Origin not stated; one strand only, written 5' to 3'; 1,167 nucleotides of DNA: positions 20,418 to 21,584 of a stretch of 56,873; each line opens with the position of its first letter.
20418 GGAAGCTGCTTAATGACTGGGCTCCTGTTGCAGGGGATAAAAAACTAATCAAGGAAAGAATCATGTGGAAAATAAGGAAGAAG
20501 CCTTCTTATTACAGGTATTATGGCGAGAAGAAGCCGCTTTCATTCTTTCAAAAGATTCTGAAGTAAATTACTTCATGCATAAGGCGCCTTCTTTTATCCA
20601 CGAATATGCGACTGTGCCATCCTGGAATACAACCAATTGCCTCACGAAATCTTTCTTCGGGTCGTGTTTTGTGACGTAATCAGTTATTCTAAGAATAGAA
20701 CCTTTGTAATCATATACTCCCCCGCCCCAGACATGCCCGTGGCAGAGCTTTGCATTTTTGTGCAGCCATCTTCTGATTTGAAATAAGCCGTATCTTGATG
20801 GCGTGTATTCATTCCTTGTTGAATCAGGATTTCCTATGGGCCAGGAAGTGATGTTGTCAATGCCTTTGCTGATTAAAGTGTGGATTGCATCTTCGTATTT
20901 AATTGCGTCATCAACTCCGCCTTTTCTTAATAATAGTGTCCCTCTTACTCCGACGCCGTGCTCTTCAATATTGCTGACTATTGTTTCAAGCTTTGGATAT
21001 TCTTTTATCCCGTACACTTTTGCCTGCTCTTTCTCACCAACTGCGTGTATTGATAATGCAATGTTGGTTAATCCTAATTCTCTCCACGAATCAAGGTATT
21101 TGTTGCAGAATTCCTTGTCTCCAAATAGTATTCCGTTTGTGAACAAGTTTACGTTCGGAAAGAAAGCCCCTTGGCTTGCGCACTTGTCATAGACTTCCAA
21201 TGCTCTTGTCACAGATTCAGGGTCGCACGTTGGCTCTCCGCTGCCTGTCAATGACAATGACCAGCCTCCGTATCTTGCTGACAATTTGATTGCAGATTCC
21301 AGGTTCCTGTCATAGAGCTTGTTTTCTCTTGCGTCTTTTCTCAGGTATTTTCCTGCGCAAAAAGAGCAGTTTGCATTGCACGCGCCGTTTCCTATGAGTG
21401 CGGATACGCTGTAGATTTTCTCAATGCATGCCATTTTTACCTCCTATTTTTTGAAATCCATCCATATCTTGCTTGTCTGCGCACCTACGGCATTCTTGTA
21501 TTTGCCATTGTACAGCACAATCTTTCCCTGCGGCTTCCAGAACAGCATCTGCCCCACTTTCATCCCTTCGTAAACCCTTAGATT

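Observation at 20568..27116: Candidate undescribed nucleotide-targeting module: Dcd-like deaminase, Tmk-like kinase, HAD nucleotidase and three radical-SAM-type enzymes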

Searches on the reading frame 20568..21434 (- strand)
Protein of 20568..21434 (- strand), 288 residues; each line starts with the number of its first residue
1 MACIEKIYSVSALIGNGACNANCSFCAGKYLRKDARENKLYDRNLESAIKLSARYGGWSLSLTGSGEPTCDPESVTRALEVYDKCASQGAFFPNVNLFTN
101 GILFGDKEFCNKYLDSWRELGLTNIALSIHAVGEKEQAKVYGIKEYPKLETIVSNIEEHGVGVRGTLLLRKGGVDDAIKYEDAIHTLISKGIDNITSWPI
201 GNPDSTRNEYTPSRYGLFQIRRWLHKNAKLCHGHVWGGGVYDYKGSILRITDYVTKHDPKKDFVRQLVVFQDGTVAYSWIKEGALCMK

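Call 3: search_protein_families(library=pfam, proteins=[window:20568-21434:-], max_evalue=0.1)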
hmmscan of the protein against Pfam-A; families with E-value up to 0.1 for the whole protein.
window:20568-21434:- (288 aa): 2 families
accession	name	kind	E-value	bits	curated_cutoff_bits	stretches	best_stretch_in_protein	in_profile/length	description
PF04055.27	Radical_SAM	-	3.7e-09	37.4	29.5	1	18-162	6-142/166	Radical SAM superfamily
PF19238.5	Radical_SAM_2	-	0.016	15.3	26.7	0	120-188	75-142/151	Radical SAM-like domain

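Call 4: search_protein_families(library=ncbifam, proteins=[window:20568-21434:-], max_evalue=0.1)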
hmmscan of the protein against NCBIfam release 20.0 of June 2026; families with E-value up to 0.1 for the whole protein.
window:20568-21434:- (288 aa): 14 families
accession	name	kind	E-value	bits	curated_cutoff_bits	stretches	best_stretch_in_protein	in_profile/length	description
TIGR02666.1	moaA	equivalog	1.6e-07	30.6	284.05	1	18-157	19-148/336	GTP 3',8-cyclase MoaA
TIGR03977.1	rSAM_pair_HxsC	equivalog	2.8e-06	26.4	267.9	1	13-134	29-139/292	His-Xaa-Ser system radical SAM maturase HxsC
TIGR02668.1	moaA_archaeal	equivalog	3.2e-06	26.4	325.25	1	17-154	18-141/303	GTP 3',8-cyclase MoaA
TIGR04317.1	W_rSAM_matur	equivalog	7.2e-06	25.3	380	1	18-152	13-133/349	tungsten cofactor oxidoreductase radical SAM maturase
NF001199.0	PRK00164.2-1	equivalog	3.4e-05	23.2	231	1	17-158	20-144/308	GTP 3',8-cyclase MoaA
NF038283.1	viperin_w_prok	equivalog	3.7e-05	23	180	1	18-138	11-123/281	viperin family antiviral radical SAM protein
NF045646.2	rSAM_Se_TrsS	equivalog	6.2e-05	21.7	490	1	18-163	95-229/441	radical SAM (seleno)protein TrsS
TIGR02109.1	PQQ_syn_pqqE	equivalog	0.0011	18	381.35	1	19-160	17-145/358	pyrroloquinoline quinone biosynthesis protein PqqE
NF047865.1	rSAM_PapB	equivalog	0.0013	18.1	340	1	16-210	10-198/330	PapB family radical SAM/SPASM ranthipeptide maturase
NF053742.1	LipS1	equivalog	0.0068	16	230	1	9-38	9-36/268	LipS1 family lipoyl synthase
TIGR03963.1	rSAM_QueE_Clost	equivalog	0.018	14.7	260.1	1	12-73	22-80/219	putative 7-carboxy-7-deazaguanine synthase QueE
TIGR00048.1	rRNA_mod_RlmN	equivalog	0.022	13.7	290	1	11-157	110-249/355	dual-specificity RNA methyltransferase RlmN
TIGR04403.1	rSAM_skfB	equivalog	0.036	12.8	300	1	17-132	112-212/402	sporulation killing factor system radical SAM maturase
NF045702.1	rSAM_GDGT_ether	equivalog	0.054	12.1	450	1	19-161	96-228/486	tetraether lipid synthase Tes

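Call 5: search_protein_families(library=padloc, proteins=[window:20568-21434:-], max_evalue=0.1)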
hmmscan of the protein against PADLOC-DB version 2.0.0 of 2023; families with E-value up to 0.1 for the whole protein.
window:20568-21434:- (288 aa): 2 families
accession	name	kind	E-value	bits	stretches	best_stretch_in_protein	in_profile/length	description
PDLC02903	pVip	-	8.7e-05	20.1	1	18-139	9-110/257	Viperins not associated with kinases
PDLC02904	pVip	-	0.00019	19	1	18-159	12-139/262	Viperins associated with kinases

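Call 6: search_protein_families(library=phrogs, proteins=[window:20568-21434:-], max_evalue=0.1)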
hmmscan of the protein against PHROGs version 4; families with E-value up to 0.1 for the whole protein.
window:20568-21434:- (288 aa): 5 families
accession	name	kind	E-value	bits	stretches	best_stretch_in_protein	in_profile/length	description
phrog_1802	-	other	0.00042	20.3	1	18-118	53-154/556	radical SAM domain-containing protein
phrog_27238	-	other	0.004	17.3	1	18-146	32-146/338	radical SAM domain-containing protein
phrog_2076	-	moron, auxiliary metabolic gene and host takeover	0.015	15.8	1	19-112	41-131/247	QueE-like radical SAM domain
phrog_19488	-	other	0.047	14.2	1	14-130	55-173/319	radical SAM domain-containing protein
phrog_13987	-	other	0.096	13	0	17-75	23-80/274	radical SAM domain-containing protein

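Call 11: find_homologous_proteins(query=window:20568-21434:-)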
Query window:20568-21434:- (288 aa): 605 proteins with E <= 0.001 among 1145 candidates; the best 120 are listed.
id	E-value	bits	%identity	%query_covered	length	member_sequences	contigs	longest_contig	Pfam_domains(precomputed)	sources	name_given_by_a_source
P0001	6.8e-198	674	100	100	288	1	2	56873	PF04055.28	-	-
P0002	2.7e-178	609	88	100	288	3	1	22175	PF04055.28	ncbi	ncbi:MAG: radical SAM protein [Nanoarchaeota archaeon]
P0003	6.1e-166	569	80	100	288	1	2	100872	PF04055.28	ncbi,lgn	-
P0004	7.5e-166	569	81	100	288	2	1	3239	PF04055.28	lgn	-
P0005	1.5e-165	568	81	100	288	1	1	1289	PF04055.28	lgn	-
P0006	1.9e-165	567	81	100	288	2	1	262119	PF04055.28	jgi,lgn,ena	-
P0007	3.6e-165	566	82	100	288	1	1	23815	PF04055.28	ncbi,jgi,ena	ncbi:MAG: radical SAM protein [archaeon]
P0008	2.1e-164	564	81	100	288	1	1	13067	PF04055.28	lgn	-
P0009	2.5e-164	564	81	100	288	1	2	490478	PF04055.28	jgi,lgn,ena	-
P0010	2.8e-164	563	81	100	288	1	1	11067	PF04055.28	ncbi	-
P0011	3.0e-164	563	80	100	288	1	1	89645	PF04055.28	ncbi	-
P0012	5.9e-164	562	79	100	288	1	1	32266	PF04055.28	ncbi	ncbi:MAG: radical SAM protein [Candidatus Woesearchaeota archaeon]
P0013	7.3e-164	562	81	100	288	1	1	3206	PF04055.28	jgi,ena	-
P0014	7.7e-164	562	81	100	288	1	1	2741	PF04055.28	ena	-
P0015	8.3e-164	562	80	100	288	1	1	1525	PF04055.28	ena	-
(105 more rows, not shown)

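Call 13: find_related_loci(query=window:20568-21434:-, collection=genome_contigs, flank=10000)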
Query window:20568-21434:- (288 aa) in genome_contigs; peptide patterns used: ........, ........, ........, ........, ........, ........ (x = any residue, [..] = any of these).
100 stretches matched a pattern; 42 encode a relative of the query (tblastn E <= 1e-3); 42 distinct loci.
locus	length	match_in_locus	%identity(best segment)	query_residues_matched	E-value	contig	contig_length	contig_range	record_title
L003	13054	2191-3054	80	1-288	6e-167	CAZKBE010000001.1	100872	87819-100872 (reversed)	MAG TPA_asm: Candidatus Woesearchaeota archaeon isolate SRP272421_co4_444 genome assembly, contig: NODE_204_length_10087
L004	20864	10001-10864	82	1-288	9e-167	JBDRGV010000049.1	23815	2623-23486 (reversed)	MAG: archaeon isolate MEGAHIT-group-1.460 k141_10172438, whole genome shotgun sequence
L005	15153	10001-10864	79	1-288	6e-166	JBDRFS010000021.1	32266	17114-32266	MAG: Candidatus Woesearchaeota archaeon isolate MEGAHIT-group-1.384 k141_9829033, whole genome shotgun sequence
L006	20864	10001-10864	80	1-288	1e-165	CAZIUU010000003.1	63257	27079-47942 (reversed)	MAG TPA_asm: uncultured Methanosarcinales archaeon isolate binchicken_co251_991 genome assembly, contig: NODE_670_length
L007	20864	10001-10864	81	1-288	3e-164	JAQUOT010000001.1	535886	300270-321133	MAG: Candidatus Nanoarchaeia archaeon isolate STD1_207 NODE_19_length_535886_cov_13.181462_Sandtown_D1, whole genome sho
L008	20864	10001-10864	81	1-288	2e-164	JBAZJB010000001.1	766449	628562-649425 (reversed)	MAG: Candidatus Nanoarchaeia archaeon isolate SO_2017_LW4_109 scaffold_19_c1_LW137-91_2017, whole genome shotgun sequenc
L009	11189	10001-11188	81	1-288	5e-164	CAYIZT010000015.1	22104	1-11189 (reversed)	MAG TPA_asm: uncultured Methanosarcinales archaeon isolate ERP119705_co9_54 genome assembly, contig: NODE_2442_length_22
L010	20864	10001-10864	78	1-288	2e-162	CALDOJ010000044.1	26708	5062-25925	MAG TPA_asm: Candidatus Woesearchaeota archaeon isolate ERR2206790_bin.73_CONCOCT_v1.1_MAG genome assembly, contig: ERZ8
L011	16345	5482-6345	80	1-288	1e-162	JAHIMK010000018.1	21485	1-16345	MAG: Nanoarchaeota archaeon isolate KR13_N2.mb.68 KR13_N2.mb.68_k141_87067, whole genome shotgun sequence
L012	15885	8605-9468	79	1-288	1e-161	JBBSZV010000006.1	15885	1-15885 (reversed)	MAG: Nanoarchaeota archaeon isolate H41-bin088_1 H41_bin088_1_000000000006, whole genome shotgun sequence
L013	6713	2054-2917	78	1-288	9e-162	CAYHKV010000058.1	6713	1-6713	MAG TPA_asm: uncultured Methanosarcinales archaeon isolate ERP119705_co13_634 genome assembly, contig: NODE_14301_length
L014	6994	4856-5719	80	1-288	1e-161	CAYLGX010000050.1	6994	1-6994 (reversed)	MAG TPA_asm: Candidatus Woesearchaeota archaeon isolate SRP272421_co3_79 genome assembly, contig: NODE_37623_length_6994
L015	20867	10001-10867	79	1-288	1e-160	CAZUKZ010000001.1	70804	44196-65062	MAG TPA_asm: Candidatus Woesearchaeota archaeon isolate SRP077602_co2_412 genome assembly, contig: NODE_547_length_70804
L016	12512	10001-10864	79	1-288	5e-160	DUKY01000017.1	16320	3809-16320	MAG TPA_asm: Nanoarchaeota archaeon isolate UBA9966 contig_21140, whole genome shotgun sequence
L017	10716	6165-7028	79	1-288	3e-159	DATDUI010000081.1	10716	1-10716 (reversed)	MAG TPA_asm: Candidatus Nanoarchaeia archaeon isolate SMAG_U8054 k141_354630, whole genome shotgun sequence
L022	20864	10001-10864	77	1-288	8e-156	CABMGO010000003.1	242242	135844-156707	uncultured archaeon isolate LFW-170_1 genome assembly, contig: LFW1701_3, whole genome shotgun sequence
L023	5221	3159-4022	76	1-288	1e-157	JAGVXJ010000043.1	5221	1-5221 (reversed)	Candidatus Pacearchaeota archaeon isolate RIFOXYB1_FULL_32_8.8 rifoxyb1_full_scaffold_10897, whole genome shotgun sequen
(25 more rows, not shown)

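Call 23: search_solved_structures(query=window:20568-21434:-, max_evalue=1, show_alignments=2)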
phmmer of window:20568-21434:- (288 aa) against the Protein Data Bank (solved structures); distinct sequences matched with E-value up to 1: 15.
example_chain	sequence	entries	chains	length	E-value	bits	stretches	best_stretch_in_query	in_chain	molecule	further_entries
6c8v_A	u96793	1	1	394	0.00028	23.3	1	18-182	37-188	Coenzyme PQQ synthesis protein E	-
6efn_A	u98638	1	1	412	0.2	14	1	16-130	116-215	Sporulation killing factor maturation protein SkfB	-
1q18_A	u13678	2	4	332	0.27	13.5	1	120-165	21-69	Glucokinase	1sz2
9pyu_A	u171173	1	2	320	0.28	13.5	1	121-165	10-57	Glucokinase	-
9duc_A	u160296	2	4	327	0.28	13.5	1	121-165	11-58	Glucokinase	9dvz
9yrs_A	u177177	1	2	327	0.28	13.5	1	121-165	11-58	Glucokinase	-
7udk_A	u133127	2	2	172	0.38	13.1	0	5-54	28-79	Designed helical repeat protein (DHR) RPB_LRP2_R4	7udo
8wm2_A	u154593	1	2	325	0.42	12.9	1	17-71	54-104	Fe-S radical SAM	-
7vbo_A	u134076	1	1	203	0.78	12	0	243-281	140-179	Alginate lyase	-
7tol_A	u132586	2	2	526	0.85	11.9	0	17-161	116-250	glycerol dibiphytanyl glycerol tetraether - macrocyclic archaeol synthase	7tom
9cg2_A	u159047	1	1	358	0.88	11.8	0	105-212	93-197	Elp3/MiaA/NifB-like radical SAM core domain-containing protein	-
4rlj_A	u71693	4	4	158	0.88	11.8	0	95-136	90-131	(3R)-hydroxyacyl-ACP dehydratase subunit HadA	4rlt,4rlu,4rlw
7svt_A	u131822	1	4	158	0.88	11.8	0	95-136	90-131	HadA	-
8y21_C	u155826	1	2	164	0.95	11.7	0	95-136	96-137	(3R)-hydroxyacyl-ACP dehydratase subunit HadA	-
3kzv_A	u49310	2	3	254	0.97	11.7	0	89-144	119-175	Uncharacterized oxidoreductase YIR035C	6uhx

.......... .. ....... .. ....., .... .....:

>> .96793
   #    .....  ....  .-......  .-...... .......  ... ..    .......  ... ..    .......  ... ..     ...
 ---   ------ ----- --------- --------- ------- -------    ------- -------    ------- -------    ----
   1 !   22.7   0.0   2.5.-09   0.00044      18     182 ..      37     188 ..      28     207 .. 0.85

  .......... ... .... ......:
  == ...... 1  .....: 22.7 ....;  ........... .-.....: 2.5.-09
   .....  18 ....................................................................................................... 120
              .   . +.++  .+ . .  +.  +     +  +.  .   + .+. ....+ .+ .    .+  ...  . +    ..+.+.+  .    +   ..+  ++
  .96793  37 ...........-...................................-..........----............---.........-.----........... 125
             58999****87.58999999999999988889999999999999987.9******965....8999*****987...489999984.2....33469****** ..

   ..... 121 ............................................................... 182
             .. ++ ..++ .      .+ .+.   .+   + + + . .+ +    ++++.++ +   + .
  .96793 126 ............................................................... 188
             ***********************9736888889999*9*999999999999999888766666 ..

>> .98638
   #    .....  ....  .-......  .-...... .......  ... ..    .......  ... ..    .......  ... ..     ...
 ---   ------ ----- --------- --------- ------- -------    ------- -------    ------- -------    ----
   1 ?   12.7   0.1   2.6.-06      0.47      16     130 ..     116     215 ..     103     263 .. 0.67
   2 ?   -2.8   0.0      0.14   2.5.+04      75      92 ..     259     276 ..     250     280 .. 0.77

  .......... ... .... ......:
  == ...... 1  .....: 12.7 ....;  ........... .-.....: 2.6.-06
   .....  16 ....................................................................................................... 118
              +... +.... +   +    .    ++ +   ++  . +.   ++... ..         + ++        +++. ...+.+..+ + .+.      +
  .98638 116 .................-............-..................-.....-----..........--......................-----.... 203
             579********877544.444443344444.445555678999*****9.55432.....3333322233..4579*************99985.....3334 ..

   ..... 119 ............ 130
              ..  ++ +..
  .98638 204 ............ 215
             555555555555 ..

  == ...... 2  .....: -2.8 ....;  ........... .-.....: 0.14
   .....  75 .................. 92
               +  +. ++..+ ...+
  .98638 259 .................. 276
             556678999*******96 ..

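Call 27: predict_structure(protein=window:20568-21434:-)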
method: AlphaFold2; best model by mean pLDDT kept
length: 288 residues; sequences in the alignment: 1
mean_pLDDT: 34.9   pTM: 0.25
mean pLDDT of the five models: 34.9, 34.4, 33.0, 32.2, 29.0
residues with pLDDT >= 90: 0; 70-90: 0; 50-70: 1; < 50: 287
segments of 3 or more residues with pLDDT < 50: 1-249, 251-288
pLDDT, mean of each block of 10 residues (from residue 1): 23 25 34 38 35 31 26 38 36 30 33 41 32 25 32 41 34 33 43 35 29 35 41 39 38 42 46 45 32
secondary structure, 60 per line:
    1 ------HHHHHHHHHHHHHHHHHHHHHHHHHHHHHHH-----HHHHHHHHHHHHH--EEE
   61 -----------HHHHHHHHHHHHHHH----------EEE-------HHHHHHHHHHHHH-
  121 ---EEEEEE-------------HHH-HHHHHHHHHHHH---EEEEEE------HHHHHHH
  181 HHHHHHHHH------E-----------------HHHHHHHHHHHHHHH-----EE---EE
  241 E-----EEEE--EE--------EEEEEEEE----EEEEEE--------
elements in order: H7-37 H43-55 E58-60 H72-86 E97-99 H107-119 E124-129 H147-158 E162-167 H174-189 H214-228 E239-241 E247-250 E263-270 E275-280

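Call 29: find_related_loci(query=window:20568-21434:-, collection=viral_contigs, flank=8000)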
Query window:20568-21434:- (288 aa) in viral_contigs; peptide patterns used: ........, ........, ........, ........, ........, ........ (x = any residue, [..] = any of these).
12 stretches matched a pattern; 10 encode a relative of the query (tblastn E <= 1e-3); 10 distinct loci.
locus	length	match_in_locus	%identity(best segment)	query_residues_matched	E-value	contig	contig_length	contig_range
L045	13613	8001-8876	73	1-288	2e-147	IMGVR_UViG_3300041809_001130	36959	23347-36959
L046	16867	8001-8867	72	1-288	2e-142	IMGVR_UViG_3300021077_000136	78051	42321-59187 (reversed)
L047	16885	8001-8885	71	1-288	3e-141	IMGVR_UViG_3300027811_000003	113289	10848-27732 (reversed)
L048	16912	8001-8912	66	1-288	1e-136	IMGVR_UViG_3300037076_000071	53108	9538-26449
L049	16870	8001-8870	66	1-287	3e-134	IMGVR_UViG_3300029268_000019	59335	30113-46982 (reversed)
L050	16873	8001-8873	65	1-287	8e-131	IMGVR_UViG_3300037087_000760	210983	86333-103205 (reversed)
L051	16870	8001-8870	73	1-288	1e-144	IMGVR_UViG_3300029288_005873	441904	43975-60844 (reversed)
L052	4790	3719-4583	61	1-288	2e-73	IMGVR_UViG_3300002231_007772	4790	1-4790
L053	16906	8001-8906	67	1-288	6e-134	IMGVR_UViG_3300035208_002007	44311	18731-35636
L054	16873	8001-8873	65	1-287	7e-135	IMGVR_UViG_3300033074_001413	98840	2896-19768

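Call 31: search_dna_similar(query=window:20568-21434:-, collection=phages, mode=protein, max_rows=30)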
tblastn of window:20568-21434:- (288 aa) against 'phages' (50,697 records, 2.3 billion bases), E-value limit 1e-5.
No match.

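Call 41: search_protein_families(library=pfam, proteins=[L047:5785-7878:+, L045:4742-6721:+, L054:6328-8001:+, L046:2323-4566:+, L054:10308-11414:+, L049:6993-7955:+, L049:5301-6527:+, L050:7390-7956:+, L046:7109-7903:+, L045:10063-11826:+], max_evalue=0.001)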
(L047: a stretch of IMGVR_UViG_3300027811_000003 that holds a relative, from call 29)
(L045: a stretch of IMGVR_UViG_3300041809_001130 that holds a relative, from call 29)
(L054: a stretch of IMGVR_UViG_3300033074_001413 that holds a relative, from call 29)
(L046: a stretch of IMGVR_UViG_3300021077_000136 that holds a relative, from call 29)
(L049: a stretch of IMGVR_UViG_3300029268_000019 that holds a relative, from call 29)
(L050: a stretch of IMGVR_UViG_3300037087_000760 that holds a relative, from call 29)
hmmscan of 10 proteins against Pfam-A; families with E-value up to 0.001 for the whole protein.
L047:5785-7878:+ (697 aa): 5 families
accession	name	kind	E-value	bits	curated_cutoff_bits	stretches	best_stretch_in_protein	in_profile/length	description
PF00004.35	AAA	-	1.5e-41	142.4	21.2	1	294-425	1-131/131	ATPase family associated with various cellular activities (AAA)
PF01434.24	Peptidase_M41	-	4.1e-37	128.3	29.9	1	511-692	2-188/191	Peptidase family M41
PF05496.18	RuvB_N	-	0.00015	22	27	1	294-329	36-71/159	Holliday junction DNA helicase RuvB P-loop domain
PF13191.12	AAA_16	-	0.00049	21.1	32.6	0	291-324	24-58/167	AAA ATPase domain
PF13401.12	AAA_22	-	0.00077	20.2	27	0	294-325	8-42/130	AAA domain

L045:4742-6721:+ (659 aa): 3 families
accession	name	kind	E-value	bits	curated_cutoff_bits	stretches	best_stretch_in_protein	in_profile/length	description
PF00176.29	SNF2-rel_dom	-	4.1e-23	82.4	24.9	1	90-403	23-286/290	SNF2-related domain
PF00271.37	Helicase_C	-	2.2e-16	60.5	23.5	1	423-536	2-109/110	Helicase conserved C-terminal domain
PF04851.21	ResIII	-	5.8e-06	26.7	22.5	1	92-263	31-162/164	Type III restriction enzyme, res subunit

L054:6328-8001:+ (557 aa): 3 families
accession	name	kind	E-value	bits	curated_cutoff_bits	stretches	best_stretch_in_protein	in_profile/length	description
PF03104.25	DNA_pol_B_exo1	-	1.2e-18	67.8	23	1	97-276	46-242/242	DNA polymerase family B, exonuclease domain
PF00136.26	DNA_pol_B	-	4.6e-10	39.3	23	1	356-505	21-146/453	DNA polymerase family B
PF10108.15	DNA_pol_B_exo2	-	6.1e-05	23.2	24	1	141-212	11-71/213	Predicted 3'-5' exonuclease related to the exonuclease domain of PolB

L046:2323-4566:+ (747 aa): 0 families

L054:10308-11414:+ (368 aa): 1 family
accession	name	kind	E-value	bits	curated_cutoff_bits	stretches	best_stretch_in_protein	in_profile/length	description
PF00136.26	DNA_pol_B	-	3.5e-13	49.6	23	1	23-106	146-238/453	DNA polymerase family B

L049:6993-7955:+ (320 aa): 0 families

L049:5301-6527:+ (408 aa): 2 families
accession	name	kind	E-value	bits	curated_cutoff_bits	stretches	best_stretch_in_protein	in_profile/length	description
PF05869.16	Dam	-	9.4e-06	25.8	28.1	1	91-167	49-123/169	DNA N-6-adenine-methyltransferase (Dam)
PF21196.3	PcrA_UvrD_tudor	-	0.0005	20.3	23.9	0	349-378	4-33/48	PcrA/UvrD tudor domain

L050:7390-7956:+ (188 aa): 2 families
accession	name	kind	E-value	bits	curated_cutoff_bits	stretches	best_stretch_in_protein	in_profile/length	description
PF13328.12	HD_4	-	1.1e-05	25.7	27.2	1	24-131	11-127/156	HD domain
PF01966.28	HD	-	6.5e-05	23.6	22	1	35-127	3-115/116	HD domain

L046:7109-7903:+ (264 aa): 1 family
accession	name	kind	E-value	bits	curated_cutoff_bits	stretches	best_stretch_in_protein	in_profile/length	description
PF08719.17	NADAR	-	2.4e-17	64.1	35.1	1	25-139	29-162/163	NADAR domain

L045:10063-11826:+ (587 aa): 0 families
